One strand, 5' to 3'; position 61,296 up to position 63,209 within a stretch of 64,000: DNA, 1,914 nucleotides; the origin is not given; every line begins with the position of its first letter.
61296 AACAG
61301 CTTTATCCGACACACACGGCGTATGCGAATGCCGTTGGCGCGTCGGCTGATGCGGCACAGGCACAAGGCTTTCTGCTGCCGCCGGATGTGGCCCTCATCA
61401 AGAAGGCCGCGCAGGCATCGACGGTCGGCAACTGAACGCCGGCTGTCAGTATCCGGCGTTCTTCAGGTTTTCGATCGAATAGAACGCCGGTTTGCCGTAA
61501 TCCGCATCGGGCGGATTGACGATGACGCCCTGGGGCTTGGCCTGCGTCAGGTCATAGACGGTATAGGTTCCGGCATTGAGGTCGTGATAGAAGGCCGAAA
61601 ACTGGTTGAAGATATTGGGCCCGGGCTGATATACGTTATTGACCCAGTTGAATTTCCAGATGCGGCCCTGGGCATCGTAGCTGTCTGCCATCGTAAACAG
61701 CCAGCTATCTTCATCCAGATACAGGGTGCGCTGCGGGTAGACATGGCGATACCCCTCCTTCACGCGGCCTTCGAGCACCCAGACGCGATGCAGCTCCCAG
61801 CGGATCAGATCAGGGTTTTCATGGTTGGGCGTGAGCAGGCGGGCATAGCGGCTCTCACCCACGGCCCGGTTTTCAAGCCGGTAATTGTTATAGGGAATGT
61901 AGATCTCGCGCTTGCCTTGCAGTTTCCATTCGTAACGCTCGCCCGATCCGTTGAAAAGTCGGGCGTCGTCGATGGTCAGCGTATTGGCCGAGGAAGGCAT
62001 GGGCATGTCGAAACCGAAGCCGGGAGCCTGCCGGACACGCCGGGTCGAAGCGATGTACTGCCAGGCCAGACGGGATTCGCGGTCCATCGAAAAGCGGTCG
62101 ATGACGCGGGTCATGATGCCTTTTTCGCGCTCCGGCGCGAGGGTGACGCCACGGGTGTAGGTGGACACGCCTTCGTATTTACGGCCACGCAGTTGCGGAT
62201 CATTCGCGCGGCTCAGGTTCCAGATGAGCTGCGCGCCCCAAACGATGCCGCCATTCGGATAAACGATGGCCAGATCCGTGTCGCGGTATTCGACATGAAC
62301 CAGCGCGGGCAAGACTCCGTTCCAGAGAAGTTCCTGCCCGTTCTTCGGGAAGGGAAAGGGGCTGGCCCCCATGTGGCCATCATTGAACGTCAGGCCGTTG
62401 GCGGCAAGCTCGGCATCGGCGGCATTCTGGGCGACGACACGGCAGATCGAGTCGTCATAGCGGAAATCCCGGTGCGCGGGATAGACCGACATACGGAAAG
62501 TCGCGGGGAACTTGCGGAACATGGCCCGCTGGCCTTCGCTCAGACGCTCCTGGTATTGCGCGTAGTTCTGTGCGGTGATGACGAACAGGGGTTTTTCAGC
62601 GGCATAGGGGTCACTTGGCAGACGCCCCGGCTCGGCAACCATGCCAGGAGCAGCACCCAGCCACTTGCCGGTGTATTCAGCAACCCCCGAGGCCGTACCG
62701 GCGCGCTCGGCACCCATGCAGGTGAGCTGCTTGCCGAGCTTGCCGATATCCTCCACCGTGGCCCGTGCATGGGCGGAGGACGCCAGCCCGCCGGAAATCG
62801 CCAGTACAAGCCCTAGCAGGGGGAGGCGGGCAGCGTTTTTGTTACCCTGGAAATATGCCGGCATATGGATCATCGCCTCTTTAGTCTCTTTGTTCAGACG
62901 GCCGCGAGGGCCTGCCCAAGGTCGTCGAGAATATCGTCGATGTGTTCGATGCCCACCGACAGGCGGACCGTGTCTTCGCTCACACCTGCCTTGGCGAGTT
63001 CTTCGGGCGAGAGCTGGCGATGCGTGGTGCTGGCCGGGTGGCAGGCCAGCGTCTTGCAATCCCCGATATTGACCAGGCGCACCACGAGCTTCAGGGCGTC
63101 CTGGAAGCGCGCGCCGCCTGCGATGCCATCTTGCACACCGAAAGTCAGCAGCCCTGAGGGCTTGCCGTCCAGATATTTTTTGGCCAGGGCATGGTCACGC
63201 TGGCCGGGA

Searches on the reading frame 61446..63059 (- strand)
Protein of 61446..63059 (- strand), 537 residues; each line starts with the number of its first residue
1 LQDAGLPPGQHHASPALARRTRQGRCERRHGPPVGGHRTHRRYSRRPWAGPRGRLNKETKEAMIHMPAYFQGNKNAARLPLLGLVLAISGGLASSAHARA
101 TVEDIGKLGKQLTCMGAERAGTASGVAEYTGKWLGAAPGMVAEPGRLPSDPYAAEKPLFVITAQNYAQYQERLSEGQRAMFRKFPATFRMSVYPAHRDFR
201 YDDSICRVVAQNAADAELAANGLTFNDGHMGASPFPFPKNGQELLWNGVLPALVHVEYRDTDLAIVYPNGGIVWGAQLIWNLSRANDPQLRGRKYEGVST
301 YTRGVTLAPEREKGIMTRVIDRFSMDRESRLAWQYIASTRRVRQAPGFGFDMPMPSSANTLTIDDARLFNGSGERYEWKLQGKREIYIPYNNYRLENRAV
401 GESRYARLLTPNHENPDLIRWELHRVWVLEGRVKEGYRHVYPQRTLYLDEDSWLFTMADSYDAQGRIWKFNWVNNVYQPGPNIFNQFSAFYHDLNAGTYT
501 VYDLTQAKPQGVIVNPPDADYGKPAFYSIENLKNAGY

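Call 75: search_protein_families(library=pfam, proteins=[window:61446-63059:-], max_evalue=0.001)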
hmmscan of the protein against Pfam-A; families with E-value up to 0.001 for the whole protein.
window:61446-63059:- (537 aa): 2 families
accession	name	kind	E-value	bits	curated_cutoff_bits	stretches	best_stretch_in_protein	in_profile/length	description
PF07044.18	DUF1329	-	5.6e-102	342.2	23.1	1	160-519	1-357/368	Protein of unknown function (DUF1329)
PF17131.11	LolA_like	-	4.3e-06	26.9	30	1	424-508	84-167/184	Outer membrane lipoprotein-sorting protein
